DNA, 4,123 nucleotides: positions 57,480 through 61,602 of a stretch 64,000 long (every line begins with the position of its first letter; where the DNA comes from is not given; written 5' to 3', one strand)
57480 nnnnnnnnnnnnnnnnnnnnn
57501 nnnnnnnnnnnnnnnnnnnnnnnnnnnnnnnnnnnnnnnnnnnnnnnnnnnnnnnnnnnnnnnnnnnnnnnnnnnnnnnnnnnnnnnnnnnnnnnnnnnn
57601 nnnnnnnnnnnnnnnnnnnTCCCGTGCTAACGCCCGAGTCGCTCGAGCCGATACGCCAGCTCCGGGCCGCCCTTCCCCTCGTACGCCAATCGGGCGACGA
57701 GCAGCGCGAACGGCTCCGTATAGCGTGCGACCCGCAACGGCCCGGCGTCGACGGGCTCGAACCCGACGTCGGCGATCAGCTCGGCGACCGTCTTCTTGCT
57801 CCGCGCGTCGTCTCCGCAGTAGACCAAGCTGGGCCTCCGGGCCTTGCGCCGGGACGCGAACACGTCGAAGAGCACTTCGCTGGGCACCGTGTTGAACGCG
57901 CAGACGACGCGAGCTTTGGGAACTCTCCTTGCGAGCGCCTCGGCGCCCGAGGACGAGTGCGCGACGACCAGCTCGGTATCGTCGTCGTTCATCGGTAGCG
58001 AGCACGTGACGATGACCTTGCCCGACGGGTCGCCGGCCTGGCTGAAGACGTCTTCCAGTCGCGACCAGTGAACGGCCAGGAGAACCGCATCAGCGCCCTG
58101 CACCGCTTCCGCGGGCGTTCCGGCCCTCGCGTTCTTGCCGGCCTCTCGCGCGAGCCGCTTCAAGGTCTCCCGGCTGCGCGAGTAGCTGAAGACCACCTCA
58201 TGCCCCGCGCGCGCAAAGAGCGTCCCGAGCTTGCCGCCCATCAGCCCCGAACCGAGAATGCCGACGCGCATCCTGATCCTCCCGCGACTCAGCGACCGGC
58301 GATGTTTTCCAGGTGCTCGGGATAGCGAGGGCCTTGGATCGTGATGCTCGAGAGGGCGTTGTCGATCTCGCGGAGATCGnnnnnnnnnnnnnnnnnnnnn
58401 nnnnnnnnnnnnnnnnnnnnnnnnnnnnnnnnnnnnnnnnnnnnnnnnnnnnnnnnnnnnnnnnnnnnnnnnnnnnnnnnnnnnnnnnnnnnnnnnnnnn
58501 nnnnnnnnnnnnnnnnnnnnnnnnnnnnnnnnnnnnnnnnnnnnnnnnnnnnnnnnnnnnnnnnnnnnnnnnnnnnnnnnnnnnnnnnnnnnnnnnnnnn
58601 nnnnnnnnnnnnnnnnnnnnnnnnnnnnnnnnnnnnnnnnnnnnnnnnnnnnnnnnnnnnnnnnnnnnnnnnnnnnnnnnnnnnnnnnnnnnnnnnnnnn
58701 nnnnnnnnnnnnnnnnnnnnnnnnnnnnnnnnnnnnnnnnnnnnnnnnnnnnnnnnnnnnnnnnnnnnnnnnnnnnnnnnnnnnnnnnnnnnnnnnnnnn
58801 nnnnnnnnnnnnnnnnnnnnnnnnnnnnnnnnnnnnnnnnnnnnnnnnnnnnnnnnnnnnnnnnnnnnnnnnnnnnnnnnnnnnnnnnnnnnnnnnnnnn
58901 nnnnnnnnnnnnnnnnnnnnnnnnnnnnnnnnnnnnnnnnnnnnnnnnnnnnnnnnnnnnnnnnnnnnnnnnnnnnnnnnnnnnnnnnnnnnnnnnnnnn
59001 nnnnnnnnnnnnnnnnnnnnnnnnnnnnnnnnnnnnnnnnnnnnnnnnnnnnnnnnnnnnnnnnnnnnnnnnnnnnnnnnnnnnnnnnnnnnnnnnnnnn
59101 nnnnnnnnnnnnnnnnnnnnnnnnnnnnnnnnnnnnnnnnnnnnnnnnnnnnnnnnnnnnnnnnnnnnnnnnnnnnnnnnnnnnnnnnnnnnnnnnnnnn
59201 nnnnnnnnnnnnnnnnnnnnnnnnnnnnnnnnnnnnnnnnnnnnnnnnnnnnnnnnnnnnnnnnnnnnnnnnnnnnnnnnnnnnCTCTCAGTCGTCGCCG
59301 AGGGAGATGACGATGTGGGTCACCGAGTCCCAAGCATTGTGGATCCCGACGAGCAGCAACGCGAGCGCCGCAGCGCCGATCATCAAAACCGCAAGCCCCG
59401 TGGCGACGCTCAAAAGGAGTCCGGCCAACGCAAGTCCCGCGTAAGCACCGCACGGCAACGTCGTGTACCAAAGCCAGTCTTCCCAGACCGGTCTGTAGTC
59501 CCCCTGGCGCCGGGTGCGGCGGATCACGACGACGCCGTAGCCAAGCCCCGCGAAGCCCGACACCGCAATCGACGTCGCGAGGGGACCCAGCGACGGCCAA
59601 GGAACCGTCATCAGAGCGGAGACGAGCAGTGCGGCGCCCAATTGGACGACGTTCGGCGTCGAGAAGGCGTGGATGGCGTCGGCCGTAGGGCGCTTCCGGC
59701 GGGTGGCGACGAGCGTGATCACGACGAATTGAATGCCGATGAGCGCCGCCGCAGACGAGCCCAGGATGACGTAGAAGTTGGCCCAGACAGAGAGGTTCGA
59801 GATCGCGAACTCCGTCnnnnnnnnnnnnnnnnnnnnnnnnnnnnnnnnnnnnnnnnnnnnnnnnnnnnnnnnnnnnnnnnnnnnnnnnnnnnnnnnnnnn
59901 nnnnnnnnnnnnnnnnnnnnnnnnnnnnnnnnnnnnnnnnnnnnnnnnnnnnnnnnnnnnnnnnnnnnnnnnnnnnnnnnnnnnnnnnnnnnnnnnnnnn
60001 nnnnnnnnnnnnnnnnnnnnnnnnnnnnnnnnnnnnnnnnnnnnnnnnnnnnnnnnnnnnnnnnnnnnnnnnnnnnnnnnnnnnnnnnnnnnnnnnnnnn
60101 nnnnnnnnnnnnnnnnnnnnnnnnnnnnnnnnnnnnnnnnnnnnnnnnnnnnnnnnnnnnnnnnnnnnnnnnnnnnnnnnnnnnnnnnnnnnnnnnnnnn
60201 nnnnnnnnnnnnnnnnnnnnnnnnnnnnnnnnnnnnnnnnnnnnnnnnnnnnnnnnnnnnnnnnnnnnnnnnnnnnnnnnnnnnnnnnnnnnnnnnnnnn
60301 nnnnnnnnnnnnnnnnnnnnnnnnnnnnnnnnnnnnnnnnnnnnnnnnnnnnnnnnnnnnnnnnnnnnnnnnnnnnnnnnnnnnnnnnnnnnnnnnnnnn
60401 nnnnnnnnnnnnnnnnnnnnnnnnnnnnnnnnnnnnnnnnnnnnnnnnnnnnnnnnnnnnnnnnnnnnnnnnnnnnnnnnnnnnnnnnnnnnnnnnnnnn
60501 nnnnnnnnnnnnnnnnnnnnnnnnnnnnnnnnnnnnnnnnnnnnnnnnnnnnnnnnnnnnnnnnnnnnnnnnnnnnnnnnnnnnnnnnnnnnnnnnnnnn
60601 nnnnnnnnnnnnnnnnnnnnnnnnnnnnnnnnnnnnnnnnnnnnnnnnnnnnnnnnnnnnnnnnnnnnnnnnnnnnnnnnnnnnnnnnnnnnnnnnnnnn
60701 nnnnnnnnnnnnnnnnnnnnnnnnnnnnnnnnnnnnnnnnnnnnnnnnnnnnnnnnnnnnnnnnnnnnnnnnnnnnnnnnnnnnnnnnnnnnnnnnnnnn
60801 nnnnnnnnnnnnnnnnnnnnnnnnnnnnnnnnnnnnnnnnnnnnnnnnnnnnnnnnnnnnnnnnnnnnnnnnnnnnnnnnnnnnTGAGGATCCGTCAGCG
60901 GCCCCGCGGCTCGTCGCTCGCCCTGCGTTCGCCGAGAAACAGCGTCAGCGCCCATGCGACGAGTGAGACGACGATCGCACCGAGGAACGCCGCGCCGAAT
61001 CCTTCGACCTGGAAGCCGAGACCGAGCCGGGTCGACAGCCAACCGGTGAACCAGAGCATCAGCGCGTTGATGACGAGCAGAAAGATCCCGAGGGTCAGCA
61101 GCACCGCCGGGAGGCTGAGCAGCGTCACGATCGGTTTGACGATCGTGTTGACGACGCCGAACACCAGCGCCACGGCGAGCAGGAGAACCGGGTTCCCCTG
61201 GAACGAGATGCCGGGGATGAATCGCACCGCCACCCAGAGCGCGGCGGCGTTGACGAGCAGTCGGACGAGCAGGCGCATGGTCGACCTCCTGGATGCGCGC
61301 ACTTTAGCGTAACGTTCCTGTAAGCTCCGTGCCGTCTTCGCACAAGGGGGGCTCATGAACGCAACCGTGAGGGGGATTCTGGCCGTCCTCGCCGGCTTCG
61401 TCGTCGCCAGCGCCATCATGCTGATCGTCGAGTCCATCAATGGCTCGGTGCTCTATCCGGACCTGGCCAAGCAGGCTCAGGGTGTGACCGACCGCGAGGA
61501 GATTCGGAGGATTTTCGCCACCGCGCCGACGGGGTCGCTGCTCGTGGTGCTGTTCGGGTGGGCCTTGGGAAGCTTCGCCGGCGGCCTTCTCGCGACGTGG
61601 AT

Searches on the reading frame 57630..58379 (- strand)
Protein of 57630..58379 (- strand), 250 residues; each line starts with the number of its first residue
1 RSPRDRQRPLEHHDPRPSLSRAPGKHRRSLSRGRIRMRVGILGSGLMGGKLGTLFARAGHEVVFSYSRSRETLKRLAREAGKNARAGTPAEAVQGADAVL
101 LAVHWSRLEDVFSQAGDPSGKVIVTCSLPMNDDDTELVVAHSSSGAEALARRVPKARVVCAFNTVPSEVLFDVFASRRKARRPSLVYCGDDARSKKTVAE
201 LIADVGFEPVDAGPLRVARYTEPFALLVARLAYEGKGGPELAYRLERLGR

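Call 43: search_protein_families(library=pfam, proteins=[window:57630-58379:-], max_evalue=0.001)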
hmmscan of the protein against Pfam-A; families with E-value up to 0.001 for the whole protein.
window:57630-58379:- (250 aa): 4 families
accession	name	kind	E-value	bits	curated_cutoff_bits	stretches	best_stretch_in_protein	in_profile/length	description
PF03807.23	F420_oxidored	-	9.8e-19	68.2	21.6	1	38-127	1-92/94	NADP oxidoreductase coenzyme F420-dependent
PF03446.21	NAD_binding_2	-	9.8e-08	32.6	21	1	38-146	1-112/161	NAD binding domain of 6-phosphogluconate dehydrogenase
PF10727.15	Rossmann-like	-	1.8e-07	31.4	23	1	35-114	13-91/131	Rossmann-like domain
PF02737.24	3HCDH_N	-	0.00011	22.6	22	1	39-87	2-49/180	3-hydroxyacyl-CoA dehydrogenase, NAD binding domain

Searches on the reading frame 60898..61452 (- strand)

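Call 45: search_protein_families(library=pfam, proteins=[window:60898-61452:-], max_evalue=0.001)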
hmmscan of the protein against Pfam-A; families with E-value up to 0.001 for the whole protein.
window:60898-61452:- (185 aa): 1 family
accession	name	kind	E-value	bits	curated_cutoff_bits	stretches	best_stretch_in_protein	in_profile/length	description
PF04020.18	Phage_holin_4_2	-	1.3e-29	103.3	28.8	1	59-167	1-104/105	Mycobacterial 4 TMS phage holin, superfamily IV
